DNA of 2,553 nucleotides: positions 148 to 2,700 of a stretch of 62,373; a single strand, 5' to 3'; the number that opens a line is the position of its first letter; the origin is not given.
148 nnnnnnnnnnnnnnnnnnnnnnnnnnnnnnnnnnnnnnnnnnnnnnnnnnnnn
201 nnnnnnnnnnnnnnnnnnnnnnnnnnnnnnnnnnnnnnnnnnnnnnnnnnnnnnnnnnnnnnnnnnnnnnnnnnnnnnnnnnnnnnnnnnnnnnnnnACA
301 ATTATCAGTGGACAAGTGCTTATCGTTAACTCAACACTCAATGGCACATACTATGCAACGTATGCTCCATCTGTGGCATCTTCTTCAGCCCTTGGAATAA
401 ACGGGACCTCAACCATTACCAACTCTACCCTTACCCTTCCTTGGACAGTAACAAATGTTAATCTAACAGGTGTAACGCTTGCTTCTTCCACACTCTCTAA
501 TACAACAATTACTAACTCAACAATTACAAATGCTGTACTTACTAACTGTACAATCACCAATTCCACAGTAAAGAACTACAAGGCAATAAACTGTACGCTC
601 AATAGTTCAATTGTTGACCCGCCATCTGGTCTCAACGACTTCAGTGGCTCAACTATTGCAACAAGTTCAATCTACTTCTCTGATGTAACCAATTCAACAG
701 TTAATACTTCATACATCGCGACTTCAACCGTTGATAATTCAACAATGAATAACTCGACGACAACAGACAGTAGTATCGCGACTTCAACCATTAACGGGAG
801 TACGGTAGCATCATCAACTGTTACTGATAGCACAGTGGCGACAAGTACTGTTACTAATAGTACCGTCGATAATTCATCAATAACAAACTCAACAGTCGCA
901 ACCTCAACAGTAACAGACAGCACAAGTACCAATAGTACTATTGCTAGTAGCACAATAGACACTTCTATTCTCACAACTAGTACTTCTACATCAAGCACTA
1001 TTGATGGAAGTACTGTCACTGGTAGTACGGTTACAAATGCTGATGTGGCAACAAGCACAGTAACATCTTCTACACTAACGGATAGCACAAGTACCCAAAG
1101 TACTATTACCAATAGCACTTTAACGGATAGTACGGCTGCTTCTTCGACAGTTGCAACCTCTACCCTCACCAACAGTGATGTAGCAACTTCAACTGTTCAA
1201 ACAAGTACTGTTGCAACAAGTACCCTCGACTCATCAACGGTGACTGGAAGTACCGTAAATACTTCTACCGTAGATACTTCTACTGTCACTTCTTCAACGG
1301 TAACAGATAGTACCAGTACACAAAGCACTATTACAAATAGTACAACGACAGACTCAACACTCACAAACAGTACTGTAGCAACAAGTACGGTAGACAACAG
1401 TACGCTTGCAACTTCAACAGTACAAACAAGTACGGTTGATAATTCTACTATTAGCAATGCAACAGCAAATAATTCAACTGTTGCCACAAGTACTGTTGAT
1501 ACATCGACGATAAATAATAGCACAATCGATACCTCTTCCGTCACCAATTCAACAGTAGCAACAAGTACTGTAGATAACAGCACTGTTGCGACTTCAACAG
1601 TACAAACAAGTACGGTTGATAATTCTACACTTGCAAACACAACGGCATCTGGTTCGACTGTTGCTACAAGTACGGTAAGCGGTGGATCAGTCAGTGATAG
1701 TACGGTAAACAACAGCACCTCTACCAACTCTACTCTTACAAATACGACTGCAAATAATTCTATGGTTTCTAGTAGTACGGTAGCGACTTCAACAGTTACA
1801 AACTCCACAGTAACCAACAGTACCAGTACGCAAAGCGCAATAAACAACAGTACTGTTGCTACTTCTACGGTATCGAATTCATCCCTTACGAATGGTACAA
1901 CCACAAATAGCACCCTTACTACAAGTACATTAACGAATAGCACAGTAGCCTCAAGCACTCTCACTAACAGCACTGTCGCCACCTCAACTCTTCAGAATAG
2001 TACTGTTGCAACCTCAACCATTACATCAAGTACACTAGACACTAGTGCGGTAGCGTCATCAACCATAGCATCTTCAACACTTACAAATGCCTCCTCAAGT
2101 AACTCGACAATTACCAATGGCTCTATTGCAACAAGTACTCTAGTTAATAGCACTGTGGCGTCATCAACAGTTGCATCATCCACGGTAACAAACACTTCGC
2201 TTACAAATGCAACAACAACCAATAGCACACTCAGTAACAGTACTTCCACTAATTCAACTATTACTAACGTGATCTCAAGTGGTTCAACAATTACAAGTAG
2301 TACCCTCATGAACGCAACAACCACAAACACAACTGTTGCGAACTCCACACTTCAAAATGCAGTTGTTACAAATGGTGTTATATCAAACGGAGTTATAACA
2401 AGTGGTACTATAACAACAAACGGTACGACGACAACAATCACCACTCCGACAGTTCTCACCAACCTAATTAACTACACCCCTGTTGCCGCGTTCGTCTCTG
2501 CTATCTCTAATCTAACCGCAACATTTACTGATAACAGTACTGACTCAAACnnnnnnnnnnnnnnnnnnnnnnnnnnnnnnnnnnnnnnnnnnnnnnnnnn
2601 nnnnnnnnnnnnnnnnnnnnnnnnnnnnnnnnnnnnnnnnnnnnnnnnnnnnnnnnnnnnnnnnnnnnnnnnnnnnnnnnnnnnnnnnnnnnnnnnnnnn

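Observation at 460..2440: About 130 uninterrupted S-T-[V/I/L] pentapeptide units in a giant surface protein: a possible very long quadrilateral beta-helix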

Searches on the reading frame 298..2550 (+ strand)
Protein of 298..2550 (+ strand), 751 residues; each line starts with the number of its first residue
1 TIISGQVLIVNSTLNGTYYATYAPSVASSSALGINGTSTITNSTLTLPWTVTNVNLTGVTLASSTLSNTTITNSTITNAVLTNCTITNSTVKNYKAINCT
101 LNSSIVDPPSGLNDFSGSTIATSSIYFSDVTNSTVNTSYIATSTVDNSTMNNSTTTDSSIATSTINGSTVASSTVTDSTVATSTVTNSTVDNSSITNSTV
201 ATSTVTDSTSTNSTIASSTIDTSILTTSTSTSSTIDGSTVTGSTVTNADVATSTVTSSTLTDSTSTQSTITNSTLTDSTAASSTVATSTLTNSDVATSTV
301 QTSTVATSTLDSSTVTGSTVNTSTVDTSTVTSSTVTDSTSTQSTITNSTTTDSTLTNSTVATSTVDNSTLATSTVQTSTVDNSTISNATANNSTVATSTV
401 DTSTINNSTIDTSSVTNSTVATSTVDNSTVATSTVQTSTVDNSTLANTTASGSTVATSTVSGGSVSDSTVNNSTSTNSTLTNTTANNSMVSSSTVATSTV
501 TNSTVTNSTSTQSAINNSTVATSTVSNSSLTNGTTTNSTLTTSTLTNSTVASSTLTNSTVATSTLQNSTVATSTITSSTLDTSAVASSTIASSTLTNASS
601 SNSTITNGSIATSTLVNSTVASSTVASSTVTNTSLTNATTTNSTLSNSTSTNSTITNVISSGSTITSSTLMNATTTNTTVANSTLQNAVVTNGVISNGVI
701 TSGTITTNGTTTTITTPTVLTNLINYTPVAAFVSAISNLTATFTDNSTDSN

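Call 11: search_solved_structures(query=window:298-2550:+, max_evalue=10, show_alignments=3)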
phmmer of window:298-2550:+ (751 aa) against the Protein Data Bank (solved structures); distinct sequences matched with E-value up to 10: 13.
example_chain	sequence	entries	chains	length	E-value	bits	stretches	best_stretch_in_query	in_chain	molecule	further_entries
4yfo_A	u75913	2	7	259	7.9e-05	24.5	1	191-379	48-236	beta1_ex1 | 6beta1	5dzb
4yc5_A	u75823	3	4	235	0.00024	22.9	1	525-680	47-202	beta1 | beta1 protein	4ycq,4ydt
4yei_A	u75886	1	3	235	0.00028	22.7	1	525-680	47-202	beta1mut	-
5dn0_A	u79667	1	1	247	0.00084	21.1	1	530-690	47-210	beta1 t1555 loop variant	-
5dqa_A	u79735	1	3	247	0.0011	20.8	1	525-680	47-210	t3284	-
5dra_A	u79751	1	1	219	0.0022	19.7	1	530-665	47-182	3beta1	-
5dns_A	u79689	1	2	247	0.0035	19.1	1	530-690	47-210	t1428 beta1 loop design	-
5di5_A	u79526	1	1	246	0.024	16.3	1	526-679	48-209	beta1 t801 loop variant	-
2j8k_A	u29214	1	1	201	0.13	13.9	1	517-641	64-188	NP275-NP276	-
2f3l_A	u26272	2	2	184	0.16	13.6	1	628-700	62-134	RFR-Domain | pentapeptide repeat protein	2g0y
3naw_A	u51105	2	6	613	1.2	10.7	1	50-125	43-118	secreted effector protein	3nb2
3sqv_A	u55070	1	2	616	1.2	10.7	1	50-125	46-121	secreted effector protein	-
6zt4_A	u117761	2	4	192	3.1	9.4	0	54-109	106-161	Pentapeptide repeat protein MfpA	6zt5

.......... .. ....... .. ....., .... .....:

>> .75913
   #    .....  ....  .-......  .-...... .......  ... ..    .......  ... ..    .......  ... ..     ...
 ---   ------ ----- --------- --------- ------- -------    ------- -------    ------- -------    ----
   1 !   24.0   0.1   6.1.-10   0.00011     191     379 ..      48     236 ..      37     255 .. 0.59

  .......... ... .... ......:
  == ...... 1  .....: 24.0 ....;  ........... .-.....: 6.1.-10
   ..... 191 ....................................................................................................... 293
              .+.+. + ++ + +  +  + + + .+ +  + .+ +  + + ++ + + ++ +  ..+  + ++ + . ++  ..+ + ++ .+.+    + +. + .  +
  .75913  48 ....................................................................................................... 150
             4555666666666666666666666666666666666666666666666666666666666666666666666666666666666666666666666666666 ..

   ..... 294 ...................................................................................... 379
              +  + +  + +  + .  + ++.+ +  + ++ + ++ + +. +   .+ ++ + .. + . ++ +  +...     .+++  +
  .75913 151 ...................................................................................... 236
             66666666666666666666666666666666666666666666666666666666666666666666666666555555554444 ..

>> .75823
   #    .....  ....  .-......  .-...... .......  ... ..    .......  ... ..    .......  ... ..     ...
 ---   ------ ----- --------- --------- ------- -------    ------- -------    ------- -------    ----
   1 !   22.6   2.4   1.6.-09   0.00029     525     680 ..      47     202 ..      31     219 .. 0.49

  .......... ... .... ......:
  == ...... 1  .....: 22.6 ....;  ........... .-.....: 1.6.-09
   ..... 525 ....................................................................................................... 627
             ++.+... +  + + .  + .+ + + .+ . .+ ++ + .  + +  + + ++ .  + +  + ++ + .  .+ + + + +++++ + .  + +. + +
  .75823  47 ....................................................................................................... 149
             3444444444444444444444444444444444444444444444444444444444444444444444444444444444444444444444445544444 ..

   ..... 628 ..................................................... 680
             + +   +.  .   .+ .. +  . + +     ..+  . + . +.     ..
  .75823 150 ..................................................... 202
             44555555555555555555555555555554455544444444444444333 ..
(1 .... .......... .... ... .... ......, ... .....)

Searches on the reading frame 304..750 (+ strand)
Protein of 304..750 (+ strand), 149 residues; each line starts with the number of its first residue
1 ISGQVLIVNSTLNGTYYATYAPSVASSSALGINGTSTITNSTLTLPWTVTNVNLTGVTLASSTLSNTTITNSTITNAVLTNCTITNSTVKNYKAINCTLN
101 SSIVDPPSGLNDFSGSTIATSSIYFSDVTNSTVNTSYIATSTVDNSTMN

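Call 13: find_homologous_proteins(query=window:304-750:+, max_evalue=0.001)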
Query window:304-750:+: 239 candidates shared short words with the query, none scored E <= 0.001.
